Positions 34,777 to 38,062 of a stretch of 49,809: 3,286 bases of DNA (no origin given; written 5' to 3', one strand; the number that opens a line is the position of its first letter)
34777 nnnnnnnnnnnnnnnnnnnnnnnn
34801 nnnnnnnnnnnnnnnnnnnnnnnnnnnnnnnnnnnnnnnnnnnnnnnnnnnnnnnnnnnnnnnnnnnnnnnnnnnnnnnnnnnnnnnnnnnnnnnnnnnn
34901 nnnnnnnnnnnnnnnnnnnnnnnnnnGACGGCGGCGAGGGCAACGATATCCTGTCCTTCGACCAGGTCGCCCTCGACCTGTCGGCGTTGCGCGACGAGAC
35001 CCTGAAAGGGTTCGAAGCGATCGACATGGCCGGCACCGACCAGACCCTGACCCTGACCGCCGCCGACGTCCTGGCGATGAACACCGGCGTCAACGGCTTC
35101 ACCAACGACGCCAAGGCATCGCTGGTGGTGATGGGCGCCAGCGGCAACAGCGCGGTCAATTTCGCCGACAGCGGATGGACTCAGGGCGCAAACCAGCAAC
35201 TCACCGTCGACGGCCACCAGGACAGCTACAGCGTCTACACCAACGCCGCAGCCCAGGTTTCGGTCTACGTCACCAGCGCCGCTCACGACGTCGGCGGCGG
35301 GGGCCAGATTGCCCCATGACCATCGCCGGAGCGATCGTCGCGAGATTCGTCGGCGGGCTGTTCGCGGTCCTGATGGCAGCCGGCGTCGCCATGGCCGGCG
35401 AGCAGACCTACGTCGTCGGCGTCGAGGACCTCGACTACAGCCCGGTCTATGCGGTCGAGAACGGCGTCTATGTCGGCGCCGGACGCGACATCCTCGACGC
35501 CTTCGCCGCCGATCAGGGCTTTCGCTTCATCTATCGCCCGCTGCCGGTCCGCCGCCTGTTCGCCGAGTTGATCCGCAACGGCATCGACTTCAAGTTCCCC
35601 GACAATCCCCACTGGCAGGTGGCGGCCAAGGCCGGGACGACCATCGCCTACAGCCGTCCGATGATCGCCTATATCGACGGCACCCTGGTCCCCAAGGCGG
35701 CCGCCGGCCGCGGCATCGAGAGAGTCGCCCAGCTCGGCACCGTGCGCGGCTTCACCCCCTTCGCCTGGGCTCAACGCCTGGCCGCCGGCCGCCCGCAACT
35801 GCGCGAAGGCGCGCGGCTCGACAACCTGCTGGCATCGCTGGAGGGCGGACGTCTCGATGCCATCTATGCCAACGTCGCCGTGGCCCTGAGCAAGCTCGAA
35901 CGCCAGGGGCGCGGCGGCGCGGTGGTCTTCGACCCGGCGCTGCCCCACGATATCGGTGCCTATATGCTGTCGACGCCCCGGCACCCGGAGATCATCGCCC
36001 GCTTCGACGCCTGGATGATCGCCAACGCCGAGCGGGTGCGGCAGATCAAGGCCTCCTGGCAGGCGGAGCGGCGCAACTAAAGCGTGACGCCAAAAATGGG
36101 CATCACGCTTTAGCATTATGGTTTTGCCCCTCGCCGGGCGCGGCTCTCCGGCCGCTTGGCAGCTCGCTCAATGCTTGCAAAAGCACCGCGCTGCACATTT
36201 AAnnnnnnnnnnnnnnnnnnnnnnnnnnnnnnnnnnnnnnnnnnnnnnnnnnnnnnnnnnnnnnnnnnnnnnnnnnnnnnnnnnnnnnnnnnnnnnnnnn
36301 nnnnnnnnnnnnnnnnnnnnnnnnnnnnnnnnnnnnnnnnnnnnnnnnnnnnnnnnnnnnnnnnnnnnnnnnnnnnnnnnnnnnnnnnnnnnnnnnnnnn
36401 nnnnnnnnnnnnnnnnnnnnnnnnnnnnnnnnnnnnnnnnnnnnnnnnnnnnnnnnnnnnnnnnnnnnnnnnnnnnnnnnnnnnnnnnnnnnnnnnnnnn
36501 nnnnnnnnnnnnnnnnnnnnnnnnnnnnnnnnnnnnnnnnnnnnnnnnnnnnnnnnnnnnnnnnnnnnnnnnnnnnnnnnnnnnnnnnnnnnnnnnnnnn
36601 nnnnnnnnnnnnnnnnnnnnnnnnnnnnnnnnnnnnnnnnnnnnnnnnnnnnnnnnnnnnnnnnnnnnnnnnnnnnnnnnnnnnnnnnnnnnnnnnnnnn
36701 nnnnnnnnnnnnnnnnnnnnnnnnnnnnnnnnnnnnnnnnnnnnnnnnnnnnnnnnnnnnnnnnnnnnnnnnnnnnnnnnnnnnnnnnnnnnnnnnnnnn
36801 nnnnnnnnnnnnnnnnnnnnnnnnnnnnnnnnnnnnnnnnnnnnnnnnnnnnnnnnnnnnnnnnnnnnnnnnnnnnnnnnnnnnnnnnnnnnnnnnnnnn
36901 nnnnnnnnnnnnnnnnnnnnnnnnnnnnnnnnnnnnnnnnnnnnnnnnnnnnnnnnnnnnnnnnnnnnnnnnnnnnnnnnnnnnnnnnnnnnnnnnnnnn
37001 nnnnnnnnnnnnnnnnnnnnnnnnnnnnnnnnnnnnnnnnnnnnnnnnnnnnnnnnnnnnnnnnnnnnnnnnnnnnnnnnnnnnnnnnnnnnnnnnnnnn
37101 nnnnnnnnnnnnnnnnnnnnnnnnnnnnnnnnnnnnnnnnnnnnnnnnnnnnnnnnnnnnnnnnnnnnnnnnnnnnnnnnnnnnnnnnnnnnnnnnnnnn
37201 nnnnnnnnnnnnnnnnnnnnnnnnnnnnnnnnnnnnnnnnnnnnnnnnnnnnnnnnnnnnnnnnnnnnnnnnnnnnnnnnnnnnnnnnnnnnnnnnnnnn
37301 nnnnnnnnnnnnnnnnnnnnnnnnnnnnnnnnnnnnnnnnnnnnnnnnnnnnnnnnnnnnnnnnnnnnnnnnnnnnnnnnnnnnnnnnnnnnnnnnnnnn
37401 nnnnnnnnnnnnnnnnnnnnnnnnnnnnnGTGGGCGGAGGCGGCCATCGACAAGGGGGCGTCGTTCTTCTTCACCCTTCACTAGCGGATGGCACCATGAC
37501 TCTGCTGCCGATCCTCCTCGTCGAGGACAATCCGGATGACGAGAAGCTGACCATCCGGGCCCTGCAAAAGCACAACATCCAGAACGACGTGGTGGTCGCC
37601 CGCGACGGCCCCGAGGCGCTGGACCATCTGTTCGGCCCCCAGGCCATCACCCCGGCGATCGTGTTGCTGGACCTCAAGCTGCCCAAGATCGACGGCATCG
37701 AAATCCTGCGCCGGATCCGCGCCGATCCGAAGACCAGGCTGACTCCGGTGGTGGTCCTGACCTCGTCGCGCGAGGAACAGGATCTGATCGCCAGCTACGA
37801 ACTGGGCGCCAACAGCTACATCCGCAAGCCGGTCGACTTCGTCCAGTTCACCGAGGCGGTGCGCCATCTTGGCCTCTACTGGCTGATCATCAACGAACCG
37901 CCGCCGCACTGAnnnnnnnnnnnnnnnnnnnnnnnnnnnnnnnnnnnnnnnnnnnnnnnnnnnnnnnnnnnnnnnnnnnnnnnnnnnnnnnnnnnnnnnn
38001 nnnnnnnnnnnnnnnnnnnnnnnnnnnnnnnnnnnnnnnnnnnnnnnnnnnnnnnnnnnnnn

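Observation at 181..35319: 35.1-kb single ORF with T1SS-substrate features but no secretion or retention genes in the 14 kb downstream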

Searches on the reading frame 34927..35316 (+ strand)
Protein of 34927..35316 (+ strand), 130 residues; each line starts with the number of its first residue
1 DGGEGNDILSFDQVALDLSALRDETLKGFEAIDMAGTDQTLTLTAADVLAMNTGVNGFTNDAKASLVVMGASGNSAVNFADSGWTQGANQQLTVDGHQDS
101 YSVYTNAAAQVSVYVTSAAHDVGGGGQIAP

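Call 29: find_homologous_proteins(query=window:34927-35316:+, max_evalue=0.001)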
Query seq(130 aa): 67 candidates shared short words with the query, none scored E <= 0.001.

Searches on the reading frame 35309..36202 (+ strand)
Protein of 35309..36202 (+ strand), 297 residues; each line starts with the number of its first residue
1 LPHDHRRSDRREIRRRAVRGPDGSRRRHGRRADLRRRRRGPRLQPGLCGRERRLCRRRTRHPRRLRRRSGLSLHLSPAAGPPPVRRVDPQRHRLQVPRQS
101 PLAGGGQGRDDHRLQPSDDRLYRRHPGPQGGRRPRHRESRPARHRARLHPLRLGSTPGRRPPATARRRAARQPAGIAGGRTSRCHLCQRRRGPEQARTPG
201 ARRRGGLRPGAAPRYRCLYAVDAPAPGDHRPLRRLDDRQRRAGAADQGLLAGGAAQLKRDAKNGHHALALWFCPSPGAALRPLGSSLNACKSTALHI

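Call 10: search_protein_families(library=pfam, proteins=[window:35309-36202:+], max_evalue=0.001)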
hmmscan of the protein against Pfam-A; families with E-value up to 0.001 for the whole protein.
window:35309-36202:+ (297 aa): 0 families

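Call 25: search_protein_families(library=ncbifam, proteins=[window:35309-36202:+], max_evalue=0.01)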
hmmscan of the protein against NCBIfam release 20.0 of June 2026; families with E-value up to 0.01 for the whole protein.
window:35309-36202:+ (297 aa): 0 families

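Call 53: search_protein_families(library=pfam, proteins=[window:35316-36080:+], max_evalue=0.001)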
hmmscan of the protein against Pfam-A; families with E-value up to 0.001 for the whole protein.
window:35316-36080:+ (254 aa): 1 family
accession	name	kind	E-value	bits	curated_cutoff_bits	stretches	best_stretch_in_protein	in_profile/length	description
PF00497.25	SBP_bac_3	-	0.0001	22.5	26.4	0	34-92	3-61/132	Bacterial extracellular solute-binding proteins, family 3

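Call 69: search_solved_structures(query=window:35316-36080:+, max_evalue=1)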
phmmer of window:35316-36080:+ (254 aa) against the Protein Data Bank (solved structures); distinct sequences matched with E-value up to 1: 5.
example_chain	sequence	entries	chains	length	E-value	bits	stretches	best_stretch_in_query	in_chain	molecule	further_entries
4g4p_A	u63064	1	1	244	0.0031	20.4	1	30-77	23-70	Amino acid ABC transporter, amino acid-binding/permease protein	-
4f3p_A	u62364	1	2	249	0.025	17.4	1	32-234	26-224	Glutamine-binding periplasmic protein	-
5ore_A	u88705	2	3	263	0.093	15.5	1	148-236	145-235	Octopine-binding periplasmic protein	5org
2pvu_A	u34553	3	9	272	0.34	13.7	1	26-248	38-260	ArtJ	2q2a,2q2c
4zv1_A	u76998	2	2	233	0.61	12.9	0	45-204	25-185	AncQR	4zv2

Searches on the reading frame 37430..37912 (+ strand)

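Call 9: search_protein_families(library=pfam, proteins=[window:37430-37912:+], max_evalue=0.001)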
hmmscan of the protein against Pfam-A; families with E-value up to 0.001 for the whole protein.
window:37430-37912:+ (160 aa): 1 family
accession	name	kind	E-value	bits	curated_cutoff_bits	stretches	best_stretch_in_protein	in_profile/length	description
PF00072.30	Response_reg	-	5.7e-22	78.4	30.2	1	28-145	1-111/111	Response regulator receiver domain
